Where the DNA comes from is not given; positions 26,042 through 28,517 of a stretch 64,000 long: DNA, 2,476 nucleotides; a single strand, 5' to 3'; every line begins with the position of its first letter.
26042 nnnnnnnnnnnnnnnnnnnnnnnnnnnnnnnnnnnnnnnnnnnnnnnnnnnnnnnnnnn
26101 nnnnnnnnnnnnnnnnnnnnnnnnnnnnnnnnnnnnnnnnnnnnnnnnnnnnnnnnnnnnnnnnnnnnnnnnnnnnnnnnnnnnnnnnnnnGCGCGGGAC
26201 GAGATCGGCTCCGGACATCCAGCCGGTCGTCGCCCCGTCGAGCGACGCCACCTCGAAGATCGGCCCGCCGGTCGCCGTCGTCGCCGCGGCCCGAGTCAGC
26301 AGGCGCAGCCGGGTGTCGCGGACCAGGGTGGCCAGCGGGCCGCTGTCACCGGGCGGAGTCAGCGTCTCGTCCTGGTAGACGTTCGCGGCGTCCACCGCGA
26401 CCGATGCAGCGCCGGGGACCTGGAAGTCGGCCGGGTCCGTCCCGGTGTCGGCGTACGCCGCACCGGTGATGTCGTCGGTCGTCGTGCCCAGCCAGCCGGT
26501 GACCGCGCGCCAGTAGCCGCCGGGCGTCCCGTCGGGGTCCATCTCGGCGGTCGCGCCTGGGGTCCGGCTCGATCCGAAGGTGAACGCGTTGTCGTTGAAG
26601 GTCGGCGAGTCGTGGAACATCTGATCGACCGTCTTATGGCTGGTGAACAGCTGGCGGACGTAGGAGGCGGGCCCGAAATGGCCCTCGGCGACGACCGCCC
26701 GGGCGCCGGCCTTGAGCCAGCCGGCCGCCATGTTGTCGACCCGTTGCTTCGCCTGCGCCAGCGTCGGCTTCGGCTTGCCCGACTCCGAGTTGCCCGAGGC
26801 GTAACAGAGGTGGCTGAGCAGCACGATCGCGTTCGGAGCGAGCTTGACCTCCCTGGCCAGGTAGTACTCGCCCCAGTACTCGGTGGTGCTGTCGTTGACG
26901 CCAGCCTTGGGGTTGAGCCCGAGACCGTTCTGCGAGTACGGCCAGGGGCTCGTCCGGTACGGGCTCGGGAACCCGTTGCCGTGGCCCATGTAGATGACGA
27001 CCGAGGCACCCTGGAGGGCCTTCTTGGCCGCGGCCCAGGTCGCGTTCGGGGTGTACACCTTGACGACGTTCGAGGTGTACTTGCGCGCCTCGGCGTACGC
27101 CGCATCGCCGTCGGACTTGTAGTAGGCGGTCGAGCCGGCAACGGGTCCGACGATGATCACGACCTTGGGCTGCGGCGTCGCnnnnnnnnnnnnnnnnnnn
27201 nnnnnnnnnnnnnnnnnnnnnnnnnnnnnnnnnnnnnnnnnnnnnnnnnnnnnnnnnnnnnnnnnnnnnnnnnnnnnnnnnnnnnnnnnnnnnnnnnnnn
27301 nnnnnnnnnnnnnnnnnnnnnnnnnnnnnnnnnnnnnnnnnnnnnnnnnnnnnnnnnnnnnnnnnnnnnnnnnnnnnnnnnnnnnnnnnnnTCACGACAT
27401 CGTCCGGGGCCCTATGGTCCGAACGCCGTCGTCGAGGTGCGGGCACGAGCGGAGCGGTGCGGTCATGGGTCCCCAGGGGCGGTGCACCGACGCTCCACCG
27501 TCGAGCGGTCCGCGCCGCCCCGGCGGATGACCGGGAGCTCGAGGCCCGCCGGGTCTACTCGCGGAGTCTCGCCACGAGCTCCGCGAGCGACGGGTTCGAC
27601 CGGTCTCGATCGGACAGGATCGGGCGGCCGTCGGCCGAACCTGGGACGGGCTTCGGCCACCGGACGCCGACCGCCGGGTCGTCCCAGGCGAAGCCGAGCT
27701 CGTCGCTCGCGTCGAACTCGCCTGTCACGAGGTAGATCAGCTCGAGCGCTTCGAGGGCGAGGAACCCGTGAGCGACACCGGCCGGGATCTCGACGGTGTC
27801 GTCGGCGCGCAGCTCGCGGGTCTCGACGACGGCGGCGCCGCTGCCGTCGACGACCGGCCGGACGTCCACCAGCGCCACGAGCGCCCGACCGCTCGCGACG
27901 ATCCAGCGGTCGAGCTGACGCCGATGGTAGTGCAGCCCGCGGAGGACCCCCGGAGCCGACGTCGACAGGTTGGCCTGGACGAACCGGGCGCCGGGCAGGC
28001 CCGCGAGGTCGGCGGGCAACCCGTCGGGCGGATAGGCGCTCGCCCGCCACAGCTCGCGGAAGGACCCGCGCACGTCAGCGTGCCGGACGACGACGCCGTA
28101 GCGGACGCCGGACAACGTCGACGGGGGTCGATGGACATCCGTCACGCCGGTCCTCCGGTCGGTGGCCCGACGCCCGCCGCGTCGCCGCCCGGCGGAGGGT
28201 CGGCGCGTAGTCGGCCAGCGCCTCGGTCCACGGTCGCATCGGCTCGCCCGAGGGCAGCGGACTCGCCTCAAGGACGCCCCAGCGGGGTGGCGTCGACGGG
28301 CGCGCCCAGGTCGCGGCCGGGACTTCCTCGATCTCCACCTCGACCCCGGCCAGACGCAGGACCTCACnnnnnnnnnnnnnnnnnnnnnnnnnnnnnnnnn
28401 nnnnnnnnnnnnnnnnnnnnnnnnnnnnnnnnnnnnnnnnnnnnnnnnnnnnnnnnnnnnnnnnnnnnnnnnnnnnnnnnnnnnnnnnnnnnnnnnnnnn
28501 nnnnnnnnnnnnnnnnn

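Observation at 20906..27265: Two adjacent giant exoproteins with different catalytic heads on the same repeat stalk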

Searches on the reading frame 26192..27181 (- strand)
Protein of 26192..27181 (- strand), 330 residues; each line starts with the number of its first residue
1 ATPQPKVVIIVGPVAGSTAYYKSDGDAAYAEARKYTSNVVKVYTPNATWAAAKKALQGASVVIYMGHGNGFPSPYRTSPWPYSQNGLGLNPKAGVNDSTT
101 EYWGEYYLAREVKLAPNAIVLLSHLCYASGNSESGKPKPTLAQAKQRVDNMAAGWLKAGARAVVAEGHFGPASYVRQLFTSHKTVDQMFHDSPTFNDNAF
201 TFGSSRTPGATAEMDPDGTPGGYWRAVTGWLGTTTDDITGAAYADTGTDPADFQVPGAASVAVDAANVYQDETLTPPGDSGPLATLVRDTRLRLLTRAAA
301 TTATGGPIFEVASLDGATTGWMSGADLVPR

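Call 11: find_homologous_proteins(query=window:26192-27181:-)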
Query window:26192-27181:- (330 aa): 2340 proteins with E <= 0.001 among 8000 candidates; the best 120 are listed.
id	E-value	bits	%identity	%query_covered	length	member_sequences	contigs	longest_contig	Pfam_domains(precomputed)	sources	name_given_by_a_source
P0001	1.0e-155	536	77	99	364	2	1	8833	-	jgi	jgi:hypothetical protein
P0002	1.9e-154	532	76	98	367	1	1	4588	-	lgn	-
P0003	3.7e-154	531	76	98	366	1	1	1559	-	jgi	jgi:hypothetical protein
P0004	9.1e-149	513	85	82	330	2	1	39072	-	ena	-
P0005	7.4e-148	510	74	99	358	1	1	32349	-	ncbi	ncbi:MAG: hypothetical protein ABI628_05060 [Chloroflexota bacterium]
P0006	3.0e-141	489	87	75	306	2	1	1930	-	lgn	-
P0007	9.8e-140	484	87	75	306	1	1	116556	-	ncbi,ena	-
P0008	2.3e-136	473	84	75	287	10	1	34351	-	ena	-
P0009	1.9e-130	453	85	72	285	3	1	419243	-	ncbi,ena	-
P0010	6.6e-130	451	83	72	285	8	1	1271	-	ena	-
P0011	1.0e-127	444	78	81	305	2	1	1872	-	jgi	jgi:hypothetical protein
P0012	1.1e-118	414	75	73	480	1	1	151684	-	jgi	jgi:hypothetical protein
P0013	3.3e-115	403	76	72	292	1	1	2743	-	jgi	jgi:hypothetical protein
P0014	1.3e-114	401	74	73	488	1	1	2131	-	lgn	-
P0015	3.3e-110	387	56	99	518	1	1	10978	PF04122.18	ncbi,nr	ncbi:MAG TPA: cell wall-binding repeat-containing protein, partial [Candidatus Limnocylindrales bact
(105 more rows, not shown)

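Call 22: find_encoding_contigs(protein=P0005, flank=10000, max_places=3)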
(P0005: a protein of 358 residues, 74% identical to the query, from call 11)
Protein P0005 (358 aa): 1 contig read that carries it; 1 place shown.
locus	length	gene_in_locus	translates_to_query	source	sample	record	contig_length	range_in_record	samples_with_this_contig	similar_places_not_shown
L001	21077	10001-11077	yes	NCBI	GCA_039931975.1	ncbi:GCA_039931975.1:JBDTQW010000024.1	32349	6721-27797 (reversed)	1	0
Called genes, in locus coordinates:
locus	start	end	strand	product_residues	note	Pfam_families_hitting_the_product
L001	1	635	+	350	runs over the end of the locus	PF02517:Rce1-like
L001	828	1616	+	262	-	PF20582:UPF0758_N, PF04002:RadC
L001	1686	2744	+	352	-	PF06723:MreB_Mbl, PF25216:Volactin (faint), PF00022:Actin (faint), PF11104:PilM_2 (faint), PF00012:HSP70, PF14450:FtsA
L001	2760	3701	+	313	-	PF04085:MreC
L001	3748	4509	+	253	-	PF00483:NTP_transferase, PF12804:NTP_transf_3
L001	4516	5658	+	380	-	PF04321:RmlD_sub_bind, PF01073:3Beta_HSD, PF01370:Epimerase, PF02719:Polysacc_synt_2 (weak), PF07993:NAD_binding_4, PF16363:GDP_Man_Dehyd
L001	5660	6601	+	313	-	PF01370:Epimerase, PF04321:RmlD_sub_bind, PF02719:Polysacc_synt_2 (weak), PF16363:GDP_Man_Dehyd, PF07993:NAD_binding_4 (weak)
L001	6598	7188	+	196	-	PF00908:dTDP_sugar_isom, PF14667:Polysacc_synt_C (weak)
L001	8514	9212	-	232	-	PF00072:Response_reg, PF21695:GlnR_1st (weak), PF00486:Trans_reg_C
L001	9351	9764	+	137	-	-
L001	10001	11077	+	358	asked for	-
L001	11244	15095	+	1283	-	PF00704:Glyco_hydro_18, PF19077:Big_13 (faint), PF13585:CHU_C (faint), PF13860:FlgD_ig (weak)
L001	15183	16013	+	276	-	PF00535:Glycos_transf_2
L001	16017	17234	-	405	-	PF11258:DUF3048, PF17479:DUF3048_C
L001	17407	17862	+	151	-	-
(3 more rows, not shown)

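Call 23: find_encoding_contigs(protein=P0007, flank=10000, max_places=3)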
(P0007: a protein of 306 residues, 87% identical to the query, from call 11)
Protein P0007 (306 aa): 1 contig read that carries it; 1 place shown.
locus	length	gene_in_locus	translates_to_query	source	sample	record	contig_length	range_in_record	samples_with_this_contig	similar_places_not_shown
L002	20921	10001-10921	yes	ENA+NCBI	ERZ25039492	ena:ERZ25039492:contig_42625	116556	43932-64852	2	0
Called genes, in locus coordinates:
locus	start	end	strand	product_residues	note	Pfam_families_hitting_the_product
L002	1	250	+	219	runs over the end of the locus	PF12773:DZR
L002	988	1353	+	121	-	PF02517:Rce1-like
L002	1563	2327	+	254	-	PF20582:UPF0758_N, PF04002:RadC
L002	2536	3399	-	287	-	-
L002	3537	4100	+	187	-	PF02674:Colicin_V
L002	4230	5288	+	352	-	PF06723:MreB_Mbl, PF00022:Actin (faint), PF25216:Volactin (faint), PF11104:PilM_2 (faint), PF00012:HSP70, PF14450:FtsA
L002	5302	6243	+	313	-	PF04085:MreC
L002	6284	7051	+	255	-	PF00483:NTP_transferase, PF12804:NTP_transf_3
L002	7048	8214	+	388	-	PF01073:3Beta_HSD, PF01370:Epimerase, PF02719:Polysacc_synt_2, PF04321:RmlD_sub_bind, PF07993:NAD_binding_4, PF13460:NAD_binding_10 (weak), PF16363:GDP_Man_Dehyd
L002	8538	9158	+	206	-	PF01370:Epimerase (weak), PF04321:RmlD_sub_bind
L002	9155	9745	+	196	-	PF00908:dTDP_sugar_isom, PF14667:Polysacc_synt_C (weak), PF07883:Cupin_2 (faint)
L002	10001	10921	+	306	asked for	-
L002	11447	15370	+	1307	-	PF00704:Glyco_hydro_18, PF19077:Big_13 (faint), PF13585:CHU_C (faint), PF13860:FlgD_ig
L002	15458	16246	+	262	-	PF00535:Glycos_transf_2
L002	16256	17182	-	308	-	PF11258:DUF3048, PF17479:DUF3048_C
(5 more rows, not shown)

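Call 24: predict_structure(alignment_id=A1)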
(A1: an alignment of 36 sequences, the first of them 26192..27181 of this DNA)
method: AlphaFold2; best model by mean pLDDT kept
length: 330 residues; sequences in the alignment: 36
mean_pLDDT: 91.8   pTM: 0.75
mean pLDDT of the five models: 91.8, 91.6, 89.6, 88.0, 87.3
residues with pLDDT >= 90: 253; 70-90: 62; 50-70: 12; < 50: 3
segments of 3 or more residues with pLDDT < 50: none
pLDDT, mean of each block of 10 residues (from residue 1): 85 94 97 93 97 98 95 77 82 89 92 96 95 88 96 96 94 93 94 94 97 93 94 90 60 90 97 86 95 96 96 93 96
secondary structure, 60 per line:
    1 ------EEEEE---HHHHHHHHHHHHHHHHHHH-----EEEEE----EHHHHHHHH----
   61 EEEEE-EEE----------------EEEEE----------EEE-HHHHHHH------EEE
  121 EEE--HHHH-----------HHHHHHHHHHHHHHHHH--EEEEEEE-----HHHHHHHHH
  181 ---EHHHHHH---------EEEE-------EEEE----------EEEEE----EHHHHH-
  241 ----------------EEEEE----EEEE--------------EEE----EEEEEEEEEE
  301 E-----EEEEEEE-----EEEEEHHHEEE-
elements in order: E7-11 H15-33 E39-43 H49-56 E61-65 E67-69 E86-90 E101-103 H105-111 E118-123 H126-129 H141-157 E160-166 H172-180 H185-190 E200-203 E211-214 E225-229 H235-239 E257-261 E266-269 E284-286 E291-301 E307-313 E319-323 E327-329

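Call 27: fold_search(model_id=the predicted structure, library=pdb)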
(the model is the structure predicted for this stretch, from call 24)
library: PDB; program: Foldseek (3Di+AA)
matches with E <= 10: 1214; with E <= 0.001: 0
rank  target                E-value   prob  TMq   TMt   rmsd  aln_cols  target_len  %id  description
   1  6nag_B                1.5e-03  0.99  0.34  0.32   8.6       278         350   12  X-ray structure of a secreted C11 cysteine protease from Bacteroides thetaiotaomicron "iotapain (released 2019-12-11)
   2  5u1t_A                2.2e-03  1.00  0.29  0.08   8.6       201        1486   13  Crystal structure of the Saccharomyces cerevisiae separase-securin complex at 2.6 angstrom resolution (released 2017-02-08)
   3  7xsr_C                3.1e-03  0.94  0.22  0.12   8.3       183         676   14  Structure of Craspase-target RNA (released 2022-11-09)
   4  5fby_A                5.4e-03  0.99  0.28  0.20   5.2       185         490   12  Crystal structure of ctSPD (released 2016-03-30)
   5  6nag_A                6.4e-03  0.94  0.34  0.32   8.6       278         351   12  X-ray structure of a secreted C11 cysteine protease from Bacteroides thetaiotaomicron "iotapain (released 2019-12-11)
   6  4i8d_A                8.2e-03  0.25  0.24  0.13  23.1       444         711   11  Crystal Structure of Beta-D-glucoside glucohydrolase from Trichoderma reesei (released 2012-12-19)
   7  3zyz                  1.2e-02  0.12  0.18  0.10  24.0       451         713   11  Crystal structure of a glycoside hydrolase family 3 beta-glucosidase, Bgl1 from Hypocrea jecorina at 2.1A resolution. (released 2012-12-12)
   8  9a7d_A                1.3e-02  0.99  0.17  0.11  14.9       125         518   17  Integrative model of YRVJ-YACD by crosslinking MS and deep learning (released 2024-09-18)
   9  6jxg                  1.4e-02  0.12  0.19  0.10  24.0       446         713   10  Crystasl Structure of Beta-glucosidase D2-BGL from Chaetomella Raphigera (released 2019-11-20)
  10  5u1s_A                1.7e-02  0.96  0.27  0.07   6.3       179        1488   13  Crystal structure of the Saccharomyces cerevisiae separase-securin complex at 3.0 angstrom resolution (released 2017-02-08)
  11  5z2l_B                2.0e-02  0.35  0.20  0.24   9.0       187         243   14  Crystal structure of BdcA in complex with NADPH (released 2018-03-07)
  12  5z2l_A                2.5e-02  0.30  0.19  0.24  10.0       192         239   14  Crystal structure of BdcA in complex with NADPH (released 2018-03-07)
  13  4i8d_B                2.5e-02  0.18  0.24  0.13  24.8       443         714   10  Crystal Structure of Beta-D-glucoside glucohydrolase from Trichoderma reesei (released 2012-12-19)
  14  5fc3_B                3.2e-02  0.97  0.31  0.22   5.0       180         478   14  Structural basis of cohesin cleavage by separase (released 2016-03-30)
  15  6biq_A                3.4e-02  1.00  0.15  0.18   4.0        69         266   13  Structure of NlpC2 from Trichomonas vaginalis (released 2018-11-07)
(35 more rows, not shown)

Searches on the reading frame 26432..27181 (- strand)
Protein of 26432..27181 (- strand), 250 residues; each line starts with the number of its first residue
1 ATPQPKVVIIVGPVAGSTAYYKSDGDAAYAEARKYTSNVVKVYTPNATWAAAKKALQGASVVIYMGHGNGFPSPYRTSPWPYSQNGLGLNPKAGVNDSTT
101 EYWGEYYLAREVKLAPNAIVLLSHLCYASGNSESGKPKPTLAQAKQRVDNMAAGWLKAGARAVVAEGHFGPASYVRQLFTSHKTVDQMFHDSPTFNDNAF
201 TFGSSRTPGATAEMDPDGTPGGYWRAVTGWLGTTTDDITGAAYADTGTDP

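Call 17: search_protein_families(library=pfam, proteins=[window:26432-27181:-], max_evalue=10)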
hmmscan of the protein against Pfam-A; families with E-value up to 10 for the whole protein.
window:26432-27181:- (250 aa): 0 families

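Call 26: search_protein_representatives(alignment_id=A2)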
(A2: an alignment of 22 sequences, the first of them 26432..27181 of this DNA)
Query: 22 sequences, 286 profile positions. Proteins with E-value up to 0.001 (for the whole library): 1409; up to 1e-10: 1142; up to 1e-30: 609. The best 150 are listed.
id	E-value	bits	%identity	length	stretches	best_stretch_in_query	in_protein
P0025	3.2e-134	463.0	-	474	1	1-279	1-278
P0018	2.1e-131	453.7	-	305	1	1-281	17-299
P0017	6.1e-129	445.6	-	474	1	1-273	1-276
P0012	7.4e-124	429.0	-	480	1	15-271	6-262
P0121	1.3e-122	424.8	-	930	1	5-271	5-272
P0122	7.1e-122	422.5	-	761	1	16-278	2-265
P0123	1.0e-121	421.9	-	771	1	1-276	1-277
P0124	1.4e-121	421.5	-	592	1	1-278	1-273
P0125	2.7e-121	420.5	-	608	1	5-271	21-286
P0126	1.0e-120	418.6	-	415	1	5-271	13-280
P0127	1.0e-120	418.6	-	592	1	1-273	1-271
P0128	1.9e-120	417.7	-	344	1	1-273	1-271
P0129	2.0e-120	417.7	-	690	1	1-280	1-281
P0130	2.4e-118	410.9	-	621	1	3-269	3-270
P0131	2.9e-118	410.6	-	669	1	1-269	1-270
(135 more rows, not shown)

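Call 34: search_solved_structures(query=A2, max_evalue=10, show_alignments=5)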
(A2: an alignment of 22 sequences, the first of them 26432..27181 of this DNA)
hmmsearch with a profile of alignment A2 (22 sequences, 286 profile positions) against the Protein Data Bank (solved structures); distinct sequences matched with E-value up to 10: 1.
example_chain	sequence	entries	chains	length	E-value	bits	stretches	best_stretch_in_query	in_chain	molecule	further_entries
6vga_A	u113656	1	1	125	0.27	13.6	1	24-75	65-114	De novo designed protein RO2_1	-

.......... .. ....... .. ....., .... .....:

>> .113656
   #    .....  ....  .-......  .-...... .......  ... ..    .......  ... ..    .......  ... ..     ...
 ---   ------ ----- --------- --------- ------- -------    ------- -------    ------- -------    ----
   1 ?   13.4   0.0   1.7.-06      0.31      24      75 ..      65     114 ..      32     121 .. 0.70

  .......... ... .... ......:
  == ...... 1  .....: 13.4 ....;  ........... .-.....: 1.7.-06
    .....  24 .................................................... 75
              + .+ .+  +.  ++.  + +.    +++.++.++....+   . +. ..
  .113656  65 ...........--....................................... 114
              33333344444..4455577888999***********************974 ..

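Call 63: search_protein_families(library=pfam, alignment_id=A4, max_evalue=0.001)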
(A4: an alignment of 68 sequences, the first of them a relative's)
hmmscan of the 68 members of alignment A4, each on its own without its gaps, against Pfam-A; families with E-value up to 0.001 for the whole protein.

A. member 1, P0121 (930 aa): 0 families

B. families by the number of members that match (of 68 scanned): 14 families
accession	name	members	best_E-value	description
PF13860.13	FlgD_ig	13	9.3e-25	FlgD Ig-like domain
PF13585.12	CHU_C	13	9.3e-15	CHU_C Type IX secretion signal domain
PF19077.6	Big_13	7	1.1e-09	Bacterial Ig-like domain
PF04122.17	CW_binding_2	5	1.5e-55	Cell wall binding domain 2 (CWB2)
PF08239.17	SH3_3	3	1.3e-19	Bacterial SH3 domain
PF13229.12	Beta_helix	2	1.1e-13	Right handed beta helix region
PF16158.11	N_BRCA1_IG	2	0.00012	Ig-like domain from next to BRCA1 gene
PF00041.27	fn3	2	0.00043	Fibronectin type III domain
PF05048.19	NosD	1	3e-09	Periplasmic copper-binding protein (NosD)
PF06347.19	SH3_4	1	3.5e-09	Bacterial SH3 domain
PF13439.12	Glyco_transf_4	1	1.2e-05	Glycosyltransferase Family 4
PF00525.23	Crystallin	1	0.00048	Alpha crystallin A chain, N terminal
PF10029.15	DUF2271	1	0.00074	Predicted periplasmic protein (DUF2271)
PF01364.23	Peptidase_C25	1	0.00087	Peptidase family C25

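Call 67: search_solved_structures(query=A4, max_evalue=10, show_alignments=0)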
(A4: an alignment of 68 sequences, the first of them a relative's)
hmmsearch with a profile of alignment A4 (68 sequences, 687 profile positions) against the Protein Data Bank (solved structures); distinct sequences matched with E-value up to 10: 3.
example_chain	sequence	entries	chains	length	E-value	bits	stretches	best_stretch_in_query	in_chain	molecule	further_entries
2yn3_A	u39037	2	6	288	0.00094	22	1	387-460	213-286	PUTATIVE INNER MEMBRANE PROTEIN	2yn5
2kpn_A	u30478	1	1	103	0.058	16.1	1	404-459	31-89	Bacillolysin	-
6vga_A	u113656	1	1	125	0.15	14.8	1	11-82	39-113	De novo designed protein RO2_1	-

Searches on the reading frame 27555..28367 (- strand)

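Call 20: search_protein_families(library=pfam, proteins=[window:27555-28367:-], max_evalue=0.001)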
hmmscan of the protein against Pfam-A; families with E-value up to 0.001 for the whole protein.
window:27555-28367:- (270 aa): 3 families
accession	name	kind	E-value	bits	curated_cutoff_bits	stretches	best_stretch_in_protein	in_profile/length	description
PF00908.23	dTDP_sugar_isom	-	8.3e-29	100.9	27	1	85-263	4-168/168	dTDP-4-dehydrorhamnose 3,5-epimerase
PF14667.12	Polysacc_synt_C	-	2.6e-08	34.4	28.7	1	131-211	19-94/111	Polysaccharide biosynthesis C-terminal domain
PF07883.17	Cupin_2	-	2.4e-05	24.4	27.2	1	136-210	4-64/70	Cupin domain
